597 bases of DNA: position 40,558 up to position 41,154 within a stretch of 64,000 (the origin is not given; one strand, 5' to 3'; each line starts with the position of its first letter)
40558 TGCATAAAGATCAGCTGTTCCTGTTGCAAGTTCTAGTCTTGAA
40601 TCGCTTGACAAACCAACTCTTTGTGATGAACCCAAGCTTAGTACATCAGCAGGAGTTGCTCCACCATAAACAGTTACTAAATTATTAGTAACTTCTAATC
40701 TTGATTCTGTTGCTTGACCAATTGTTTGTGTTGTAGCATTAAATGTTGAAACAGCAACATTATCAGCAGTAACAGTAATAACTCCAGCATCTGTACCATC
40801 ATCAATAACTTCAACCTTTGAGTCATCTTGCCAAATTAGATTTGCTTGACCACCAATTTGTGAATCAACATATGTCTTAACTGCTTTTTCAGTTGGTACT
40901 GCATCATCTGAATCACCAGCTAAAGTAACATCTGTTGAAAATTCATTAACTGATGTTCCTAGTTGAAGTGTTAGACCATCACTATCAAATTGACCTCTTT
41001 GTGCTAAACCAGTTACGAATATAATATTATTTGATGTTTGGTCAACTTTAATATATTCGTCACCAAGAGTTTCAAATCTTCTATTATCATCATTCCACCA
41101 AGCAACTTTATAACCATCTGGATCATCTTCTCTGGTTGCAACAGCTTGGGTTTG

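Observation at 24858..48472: A ~60-aa module reused 12 times across four fiber proteins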

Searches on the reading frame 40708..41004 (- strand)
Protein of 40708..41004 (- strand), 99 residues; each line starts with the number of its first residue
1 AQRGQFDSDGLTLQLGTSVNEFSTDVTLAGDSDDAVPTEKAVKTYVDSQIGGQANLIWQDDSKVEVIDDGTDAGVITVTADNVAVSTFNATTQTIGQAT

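Call 16: search_protein_families(library=pfam, alignment_id=A1, max_evalue=10)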
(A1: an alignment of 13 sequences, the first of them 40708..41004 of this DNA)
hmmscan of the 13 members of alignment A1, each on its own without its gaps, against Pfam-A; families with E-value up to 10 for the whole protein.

A. member 1, window:40708-41004:- (99 aa): 0 families

B. families by the number of members that match (of 13 scanned): 6 families
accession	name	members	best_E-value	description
PF01391.23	Collagen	1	0.0001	Collagen triple helix repeat (20 copies)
PF16760.10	CBM53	1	0.0013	Starch/carbohydrate-binding module (family 53)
PF18938.6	aRib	1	0.0053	Atypical Rib domain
PF19697.4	Atg11_middle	1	0.027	Atg11 middle domain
PF23374.1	Fn3_arc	1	0.037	Archaeal fibronectin-III type-like domain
PF20984.2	PT26-6P_helical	1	0.1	PT26-6P, helical domain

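Call 17: search_solved_structures(query=A1, max_evalue=10, show_alignments=5)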
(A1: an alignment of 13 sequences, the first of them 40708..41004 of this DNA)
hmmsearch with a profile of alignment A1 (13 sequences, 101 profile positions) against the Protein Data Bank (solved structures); distinct sequences matched with E-value up to 10: 3.
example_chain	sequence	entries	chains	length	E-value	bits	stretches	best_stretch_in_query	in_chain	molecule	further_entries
8i4m_e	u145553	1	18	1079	0.0013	22.3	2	27-89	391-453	Fiber protein(gp 28) of the cyanophage P-SCSP1u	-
9efk_AE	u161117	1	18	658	0.025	18.2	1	4-56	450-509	orf22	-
4zcf_C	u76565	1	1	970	0.081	16.5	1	4-31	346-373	Restriction endonuclease EcoP15I, restriction subunit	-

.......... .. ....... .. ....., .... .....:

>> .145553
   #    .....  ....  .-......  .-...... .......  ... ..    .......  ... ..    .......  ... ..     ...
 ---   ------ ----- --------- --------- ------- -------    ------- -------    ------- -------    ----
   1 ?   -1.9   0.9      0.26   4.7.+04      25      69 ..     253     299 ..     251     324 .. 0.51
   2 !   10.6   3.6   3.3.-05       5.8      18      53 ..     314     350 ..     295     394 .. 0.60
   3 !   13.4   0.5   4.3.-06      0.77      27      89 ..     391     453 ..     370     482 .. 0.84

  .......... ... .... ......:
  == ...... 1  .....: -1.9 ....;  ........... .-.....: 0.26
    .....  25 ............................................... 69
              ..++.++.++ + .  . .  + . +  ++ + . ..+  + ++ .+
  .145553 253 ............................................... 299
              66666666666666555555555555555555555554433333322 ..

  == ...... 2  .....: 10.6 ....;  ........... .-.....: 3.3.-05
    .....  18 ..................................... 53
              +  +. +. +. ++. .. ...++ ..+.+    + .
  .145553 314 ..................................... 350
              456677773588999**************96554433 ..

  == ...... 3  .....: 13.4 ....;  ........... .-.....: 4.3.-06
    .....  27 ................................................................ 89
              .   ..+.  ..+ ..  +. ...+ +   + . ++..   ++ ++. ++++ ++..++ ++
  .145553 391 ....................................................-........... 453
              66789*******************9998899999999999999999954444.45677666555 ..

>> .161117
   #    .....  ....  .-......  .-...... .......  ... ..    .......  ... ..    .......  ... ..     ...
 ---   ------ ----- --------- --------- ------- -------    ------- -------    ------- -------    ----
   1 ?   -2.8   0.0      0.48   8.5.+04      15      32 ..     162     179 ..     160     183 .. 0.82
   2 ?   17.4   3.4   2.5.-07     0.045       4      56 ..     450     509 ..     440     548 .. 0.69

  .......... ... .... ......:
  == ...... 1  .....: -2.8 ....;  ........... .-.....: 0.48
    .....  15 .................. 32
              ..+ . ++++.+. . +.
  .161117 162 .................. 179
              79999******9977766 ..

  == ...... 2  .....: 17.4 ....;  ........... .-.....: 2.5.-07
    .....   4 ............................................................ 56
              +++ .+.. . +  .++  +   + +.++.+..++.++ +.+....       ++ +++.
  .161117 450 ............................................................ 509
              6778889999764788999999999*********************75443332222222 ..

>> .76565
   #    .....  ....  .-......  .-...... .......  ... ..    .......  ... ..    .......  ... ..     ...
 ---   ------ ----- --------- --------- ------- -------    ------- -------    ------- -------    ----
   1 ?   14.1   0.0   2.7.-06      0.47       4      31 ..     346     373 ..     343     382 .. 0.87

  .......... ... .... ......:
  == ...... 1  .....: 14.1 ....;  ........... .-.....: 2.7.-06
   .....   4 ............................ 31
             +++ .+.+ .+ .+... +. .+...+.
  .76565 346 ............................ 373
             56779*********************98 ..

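Call 26: find_homologous_proteins(query=A2, max_evalue=0.001)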
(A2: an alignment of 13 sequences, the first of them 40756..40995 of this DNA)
Query A2 (13 sequences) (80 aa, profile of the alignment): 110 proteins with E <= 0.001 among 2388 candidates.
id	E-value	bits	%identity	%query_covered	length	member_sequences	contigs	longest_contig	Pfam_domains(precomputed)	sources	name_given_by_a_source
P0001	4.1e-21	93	53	76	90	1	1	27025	-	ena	-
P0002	2.6e-18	84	62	59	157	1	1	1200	-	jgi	jgi:hypothetical protein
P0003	3.0e-18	84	78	56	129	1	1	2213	-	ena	-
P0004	2.0e-16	78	73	51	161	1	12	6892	-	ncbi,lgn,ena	-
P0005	2.2e-15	74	69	56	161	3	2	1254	-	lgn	-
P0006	1.2e-14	72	75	50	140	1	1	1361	-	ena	-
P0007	1.4e-14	72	61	68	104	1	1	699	-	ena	-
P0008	1.9e-14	72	78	46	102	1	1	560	-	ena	-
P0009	2.4e-14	71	66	48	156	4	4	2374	-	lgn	-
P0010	2.6e-14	71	50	63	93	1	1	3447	-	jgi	-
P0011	5.8e-14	70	49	85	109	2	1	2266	-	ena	-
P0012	1.0e-13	69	58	54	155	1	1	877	-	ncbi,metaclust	ncbi:unnamed protein product, partial [marine sediment metagenome]|metaclust:status=active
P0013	4.0e-13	67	76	46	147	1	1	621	-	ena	-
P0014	5.9e-13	67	76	43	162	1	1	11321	-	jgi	-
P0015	6.3e-13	67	54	57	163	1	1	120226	-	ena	-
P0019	1.3e-12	66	68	48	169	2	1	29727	-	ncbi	ncbi:hypothetical protein, partial [Psychroserpens sp.]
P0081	1.4e-6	46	52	60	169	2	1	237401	PF19264.5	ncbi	ncbi:hypothetical protein, partial [Flavobacterium sp.]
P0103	8.5e-5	41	43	64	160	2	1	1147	PF24243.2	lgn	-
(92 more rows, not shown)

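Call 28: search_protein_families(library=pfam, proteins=[P0081, P0103, P0001, P0004, P0015, P0019], max_evalue=1)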
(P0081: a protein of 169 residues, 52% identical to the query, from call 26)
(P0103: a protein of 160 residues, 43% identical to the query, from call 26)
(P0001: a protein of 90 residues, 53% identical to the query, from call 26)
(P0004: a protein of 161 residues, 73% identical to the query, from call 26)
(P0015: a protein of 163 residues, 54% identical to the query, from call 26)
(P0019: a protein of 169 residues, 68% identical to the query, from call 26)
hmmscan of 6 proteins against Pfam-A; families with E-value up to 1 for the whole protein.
P0081 (169 aa): 2 families
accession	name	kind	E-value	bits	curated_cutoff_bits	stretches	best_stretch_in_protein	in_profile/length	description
PF19264.4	DUF5907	-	1.1e-07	32.4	27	1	71-99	2-30/80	Repeat of unknown function (DUF5907)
PF02169.21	LPP20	-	0.29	12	25.9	1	18-79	34-89/97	LPP20 lipoprotein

P0103 (160 aa): 2 families
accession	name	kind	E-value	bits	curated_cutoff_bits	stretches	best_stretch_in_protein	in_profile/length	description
PF24243.1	Phage_tail_C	-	3.7e-06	26.6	23.7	1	135-158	1-25/26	Phage tail tip domain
PF16945.10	Phage_r1t_holin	-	0.1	13.1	26.9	1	101-138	10-49/72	Putative lactococcus lactis phage r1t holin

P0001 (90 aa): 0 families

P0004 (161 aa): 1 family
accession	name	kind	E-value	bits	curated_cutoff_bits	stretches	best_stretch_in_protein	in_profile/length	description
PF07106.19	TBPIP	-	0.046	14.1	22.8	1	59-102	2-44/62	TBPIP/Hop2 winged helix domain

P0015 (163 aa): 0 families

P0019 (169 aa): 4 families
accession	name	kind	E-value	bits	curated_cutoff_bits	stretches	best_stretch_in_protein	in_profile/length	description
PF18807.6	TTc_toxin_rep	-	0.011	16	29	1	47-66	2-21/45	Tripartite Tc toxins repeat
PF00386.27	C1q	-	0.018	15.7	23.7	1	98-135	27-63/127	C1q domain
PF21300.2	LbR_Ice_bind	-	0.15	12.6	30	1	59-146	4-85/97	Grass antifreeze beta roll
PF14344.12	DUF4397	-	0.21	12.6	30.6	1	61-109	7-57/119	Domain of unknown function (DUF4397)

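Call 33: search_protein_representatives(alignment_id=A2)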
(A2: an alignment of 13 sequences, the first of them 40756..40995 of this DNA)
Query: 13 sequences, 82 profile positions. Proteins with E-value up to 0.001 (for the whole library): 6682; up to 1e-10: 1907; up to 1e-30: 195. The best 150 are listed.
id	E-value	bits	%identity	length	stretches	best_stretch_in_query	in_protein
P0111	1.1e-203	676.2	-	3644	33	3-69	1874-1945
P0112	3.5e-159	533.7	-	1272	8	2-81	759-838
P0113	1.2e-157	528.7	-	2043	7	3-81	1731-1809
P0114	1.1e-144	487.2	-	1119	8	2-81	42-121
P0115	6.7e-132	446.2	-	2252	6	2-80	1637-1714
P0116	3.1e-123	418.5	-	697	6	6-80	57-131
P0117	4.2e-119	405.2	-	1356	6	3-81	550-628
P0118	5.5e-115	392.0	-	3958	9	5-70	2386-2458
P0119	8.7e-112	381.8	-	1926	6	5-81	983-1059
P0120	1.2e-111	381.4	-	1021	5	2-81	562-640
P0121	1.5e-108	371.4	-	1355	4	2-81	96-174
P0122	1.5e-104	358.6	-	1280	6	2-81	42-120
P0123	1.6e-102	352.1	-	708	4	2-81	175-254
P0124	2.4e-99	341.9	-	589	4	3-81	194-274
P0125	1.7e-98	339.2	-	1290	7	8-49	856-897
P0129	9.1e-95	327.2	-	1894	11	20-54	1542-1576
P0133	3.7e-82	286.8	-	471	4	7-81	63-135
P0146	1.7e-67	239.8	-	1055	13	4-47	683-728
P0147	5.1e-67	238.3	-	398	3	2-81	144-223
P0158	2.9e-61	219.9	-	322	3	2-81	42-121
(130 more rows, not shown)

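Call 34: search_protein_families(library=pfam, proteins=[P0112, P0114, P0116, P0123, P0124, P0133, P0147, P0158, P0129, P0146], max_evalue=0.01)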
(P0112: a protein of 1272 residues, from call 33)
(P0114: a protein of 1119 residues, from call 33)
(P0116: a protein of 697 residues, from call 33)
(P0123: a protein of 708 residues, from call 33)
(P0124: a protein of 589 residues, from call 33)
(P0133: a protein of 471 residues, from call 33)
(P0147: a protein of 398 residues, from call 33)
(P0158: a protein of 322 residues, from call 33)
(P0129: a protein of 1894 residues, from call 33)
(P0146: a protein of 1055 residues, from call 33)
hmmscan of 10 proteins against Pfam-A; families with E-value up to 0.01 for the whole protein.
P0112 (1272 aa): 1 family
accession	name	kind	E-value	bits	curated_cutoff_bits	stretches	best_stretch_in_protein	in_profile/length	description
PF23248.1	KH_PARP14_2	-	0.0022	18.2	27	0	781-811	40-70/72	PARP14, second type I KH domain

P0114 (1119 aa): 1 family
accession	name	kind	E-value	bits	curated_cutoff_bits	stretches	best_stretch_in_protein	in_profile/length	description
PF18988.5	DUF5721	-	0.006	16.8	25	0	829-859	107-137/149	Family of unknown function (DUF5721)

P0116 (697 aa): 1 family
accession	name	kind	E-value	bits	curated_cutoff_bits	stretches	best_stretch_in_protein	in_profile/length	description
PF13457.12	GW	-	0.005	17.9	21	0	183-236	36-76/76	GW (Gly-Tryp) dipeptide domain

P0123 (708 aa): 0 families

P0124 (589 aa): 0 families

P0133 (471 aa): 1 family
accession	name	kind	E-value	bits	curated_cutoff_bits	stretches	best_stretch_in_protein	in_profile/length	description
PF03406.18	Phage_fiber_2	-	0.00087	19.3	22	0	81-104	14-37/42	Phage tail fibre repeat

P0147 (398 aa): 0 families

P0158 (322 aa): 1 family
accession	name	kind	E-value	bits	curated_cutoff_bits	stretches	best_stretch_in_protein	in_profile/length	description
PF16370.11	MetallophosC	-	0.004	17.7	29.7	0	205-240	5-43/168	C terminal of Calcineurin-like phosphoesterase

P0129 (1894 aa): 1 family
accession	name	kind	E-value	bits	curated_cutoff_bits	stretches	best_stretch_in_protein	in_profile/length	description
PF14014.11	DUF4230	-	0.00038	21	27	0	1174-1253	28-102/148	Protein of unknown function (DUF4230)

P0146 (1055 aa): 0 families

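Call 39: search_solved_structures(query=A3, max_evalue=10, show_alignments=5)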
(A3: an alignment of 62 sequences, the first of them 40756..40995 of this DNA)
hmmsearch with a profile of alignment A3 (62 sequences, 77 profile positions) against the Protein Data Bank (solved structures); distinct sequences matched with E-value up to 10: 2.
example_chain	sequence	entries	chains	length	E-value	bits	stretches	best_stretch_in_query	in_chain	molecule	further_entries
9efk_AE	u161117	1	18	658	4.7e-07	33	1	3-46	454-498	orf22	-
8i4m_e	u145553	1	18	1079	0.00011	25.4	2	17-49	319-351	Fiber protein(gp 28) of the cyanophage P-SCSP1u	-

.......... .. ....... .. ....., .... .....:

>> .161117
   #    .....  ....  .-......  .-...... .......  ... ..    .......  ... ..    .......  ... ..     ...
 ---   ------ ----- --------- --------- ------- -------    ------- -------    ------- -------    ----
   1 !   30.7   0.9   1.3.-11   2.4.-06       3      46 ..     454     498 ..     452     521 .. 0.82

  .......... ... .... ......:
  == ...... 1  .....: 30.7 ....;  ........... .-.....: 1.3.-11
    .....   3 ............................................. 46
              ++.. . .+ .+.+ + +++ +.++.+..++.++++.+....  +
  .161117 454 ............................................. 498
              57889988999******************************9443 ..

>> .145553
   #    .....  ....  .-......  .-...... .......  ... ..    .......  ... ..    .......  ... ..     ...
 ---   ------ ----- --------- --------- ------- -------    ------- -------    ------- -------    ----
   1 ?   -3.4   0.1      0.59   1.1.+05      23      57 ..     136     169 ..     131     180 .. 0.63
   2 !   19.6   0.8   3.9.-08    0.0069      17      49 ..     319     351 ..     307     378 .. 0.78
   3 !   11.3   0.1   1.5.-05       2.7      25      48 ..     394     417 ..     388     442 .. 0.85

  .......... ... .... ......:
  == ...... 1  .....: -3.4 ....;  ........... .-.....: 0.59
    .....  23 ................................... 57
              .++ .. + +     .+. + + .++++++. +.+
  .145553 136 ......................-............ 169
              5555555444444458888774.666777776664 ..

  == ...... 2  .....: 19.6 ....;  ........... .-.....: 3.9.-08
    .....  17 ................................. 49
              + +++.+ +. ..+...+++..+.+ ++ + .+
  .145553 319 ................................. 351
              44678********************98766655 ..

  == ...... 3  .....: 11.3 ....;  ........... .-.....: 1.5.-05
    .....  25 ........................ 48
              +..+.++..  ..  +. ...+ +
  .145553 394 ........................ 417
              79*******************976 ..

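Call 48: search_dna_similar(query=window:40708-41004:-, collection=phages, mode=protein, max_evalue=0.01, max_rows=40)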
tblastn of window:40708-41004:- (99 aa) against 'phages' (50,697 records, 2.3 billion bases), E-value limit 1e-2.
Records with a match: 26; places in all: 26; records where one place covers at least 80% of the query: 0.
Best place of each record, by identity: <60% 26.
By first word of the organism name: Synechococcus 14; Prochlorococcus 4; Marine 3; Puniceispirillum 2; Pelagibacter 2; Cyanophage 1.
By host as written in the record: Synechococcus sp. 9; - 4; Synechococcus sp. WH8109 3; Candidatus Puniceispirillum marinum IMCC1322 2; Synechococcus sp. WH7803 2; Prochlorococcus sp. NATL1A 2; Prochlorococcus marinus NATL2A 1; Candidatus Pelagibacter ubique HTCC1062 1; and 2 more.
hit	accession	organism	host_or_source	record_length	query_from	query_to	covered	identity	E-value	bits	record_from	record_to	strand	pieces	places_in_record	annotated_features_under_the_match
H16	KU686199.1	Synechococcus phage S-CAM3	Synechococcus sp.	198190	6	66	62%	45.6%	6e-8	54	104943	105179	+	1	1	tail fiber-like protein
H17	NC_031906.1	Synechococcus phage S-CAM3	Synechococcus sp.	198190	6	66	62%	45.6%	6e-8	54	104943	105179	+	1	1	tail fiber protein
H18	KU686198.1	Synechococcus phage S-CAM3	Synechococcus sp.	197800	6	58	54%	50.8%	4e-8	54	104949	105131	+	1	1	tail fiber-like protein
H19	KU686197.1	Synechococcus phage S-CAM3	Synechococcus sp.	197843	6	58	54%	50.8%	4e-8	54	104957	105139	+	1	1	tail fiber-like protein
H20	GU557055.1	Puniceispirillum phage HMO-2011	Candidatus Puniceispirillum marinum ...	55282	4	62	60%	45.2%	1e-4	45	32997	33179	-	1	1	hypothetical protein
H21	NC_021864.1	Puniceispirillum phage HMO-2011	Candidatus Puniceispirillum marinum ...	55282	4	62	60%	45.2%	1e-4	45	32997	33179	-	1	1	tail fiber protein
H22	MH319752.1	Marine virus AG-345-F15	single cell amplified by WGA-X; seawater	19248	6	52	47%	50.9%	1e-6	50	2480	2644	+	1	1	record has no annotation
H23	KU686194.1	Synechococcus phage S-CAM1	Synechococcus sp.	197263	6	58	54%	44.3%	5e-8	54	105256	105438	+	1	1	polymorphic membrane protein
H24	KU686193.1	Synechococcus phage S-CAM1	Synechococcus sp.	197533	6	58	54%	44.3%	5e-8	54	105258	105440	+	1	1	polymorphic membrane protein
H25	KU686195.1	Synechococcus phage S-CAM1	Synechococcus sp.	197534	6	58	54%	44.3%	5e-8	54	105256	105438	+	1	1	polymorphic membrane protein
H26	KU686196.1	Synechococcus phage S-CAM1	Synechococcus sp.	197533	6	58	54%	44.3%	5e-8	54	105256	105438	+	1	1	polymorphic membrane protein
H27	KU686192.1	Synechococcus phage S-CAM1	Synechococcus sp.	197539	6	58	54%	44.3%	5e-8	54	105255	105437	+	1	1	polymorphic membrane protein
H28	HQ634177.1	Synechococcus phage S-CAM1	Synechococcus sp. WH7803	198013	6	58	54%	44.3%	5e-8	54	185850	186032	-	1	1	hypothetical protein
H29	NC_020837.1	Synechococcus phage S-CAM1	Synechococcus sp. WH7803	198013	6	58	54%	44.3%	5e-8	54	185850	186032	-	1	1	tail fiber protein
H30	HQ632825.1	Prochlorococcus phage P-SSM5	Prochlorococcus marinus NATL2A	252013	6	49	44%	50.0%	6e-6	48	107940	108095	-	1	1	hypothetical protein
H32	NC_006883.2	Prochlorococcus phage P-SSM2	Prochlorococcus sp. NATL1A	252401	6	49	44%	50.0%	6e-6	48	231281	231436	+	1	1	tail fiber protein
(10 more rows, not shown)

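Call 56: predict_structure(alignment_id=A4)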
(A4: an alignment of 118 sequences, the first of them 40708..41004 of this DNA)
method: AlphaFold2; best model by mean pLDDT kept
length: 99 residues; sequences in the alignment: 118
mean_pLDDT: 76.0   pTM: 0.51
mean pLDDT of the five models: 76.0, 75.3, 74.1, 74.0, 73.3
residues with pLDDT >= 90: 27; 70-90: 31; 50-70: 39; < 50: 2
segments of 3 or more residues with pLDDT < 50: none
pLDDT, mean of each block of 10 residues (from residue 1): 79 87 95 93 94 69 72 60 56 52
secondary structure, 60 per line:
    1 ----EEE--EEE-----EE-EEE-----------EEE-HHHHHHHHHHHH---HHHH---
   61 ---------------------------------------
elements in order: E5-7 E10-12 E21-23 E35-37 H39-50 H54-57

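Call 58: fold_search(model_id=the predicted structure, library=pdb)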
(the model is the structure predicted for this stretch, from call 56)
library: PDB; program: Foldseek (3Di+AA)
matches with E <= 10: 1; with E <= 0.001: 0
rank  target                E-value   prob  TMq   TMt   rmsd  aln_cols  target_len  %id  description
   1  5kep_D                5.9e+00  0.02  0.13  0.04  16.0        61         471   16  High resolution cryo-EM maps of Human Papillomavirus 16 reveal L2 location and heparin-induced conformational changes (released 2017-01-25)

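Call 71: fold_search(model_id=the predicted structure, library=viral)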
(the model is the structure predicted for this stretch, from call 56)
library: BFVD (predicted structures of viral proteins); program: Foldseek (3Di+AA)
matches with E <= 10: 50; with E <= 0.001: 1
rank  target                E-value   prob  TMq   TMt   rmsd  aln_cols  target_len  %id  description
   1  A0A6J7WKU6            7.0e-04  1.00  0.41  0.05  13.7        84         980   28  Carbohydrate-binding module family 5/12 [uncultured Caudovirales phage]
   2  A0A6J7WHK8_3          2.2e-03  0.99  0.40  0.04  14.7        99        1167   22  ChiC_BD domain containing protein [uncultured Caudovirales phage]
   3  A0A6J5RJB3            3.8e-03  1.00  0.37  0.03   4.6        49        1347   51  Pectinesterase, catalytic [uncultured Caudovirales phage]
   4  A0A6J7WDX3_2          1.2e-02  0.98  0.38  0.03  15.0        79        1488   16  Concanavalin A-like lectin/glucanases superfamily [uncultured Caudovirales phage]
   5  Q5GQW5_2              1.9e-02  0.92  0.35  0.04  12.1        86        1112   22  Hypothetical-Protein / belonging to T4-LIKE GC: 830 [Synechococcus phage S-PM2]
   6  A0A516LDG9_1          3.8e-02  0.99  0.42  0.04   8.3        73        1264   20  (no name in the UniProt tables at hand)
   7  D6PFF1                4.3e-02  0.93  0.32  0.21  12.9        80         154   22  (no name in the UniProt tables at hand)
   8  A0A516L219            4.3e-02  0.80  0.34  0.04  13.1       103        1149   19  (no name in the UniProt tables at hand)
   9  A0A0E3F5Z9            4.9e-02  0.63  0.34  0.05  13.5       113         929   17  Collagen triple helix repeat protein [Synechococcus phage ACG-2014f]
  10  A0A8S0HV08            6.5e-02  0.99  0.34  0.04   4.3        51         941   27  (no name in the UniProt tables at hand)
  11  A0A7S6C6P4            9.7e-02  0.51  0.27  0.03  14.9        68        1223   28  (no name in the UniProt tables at hand)
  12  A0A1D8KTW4            1.7e-01  0.97  0.40  0.06   3.0        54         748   31  Peptidase S74 domain-containing protein [Synechococcus phage S-CAM7]
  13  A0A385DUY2            1.8e-01  0.33  0.28  0.15  10.5        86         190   22  (no name in the UniProt tables at hand)
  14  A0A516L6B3            2.8e-01  0.47  0.35  0.03  16.3       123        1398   20  (no name in the UniProt tables at hand)
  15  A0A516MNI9            2.8e-01  0.23  0.31  0.05  14.8       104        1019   26  (no name in the UniProt tables at hand)
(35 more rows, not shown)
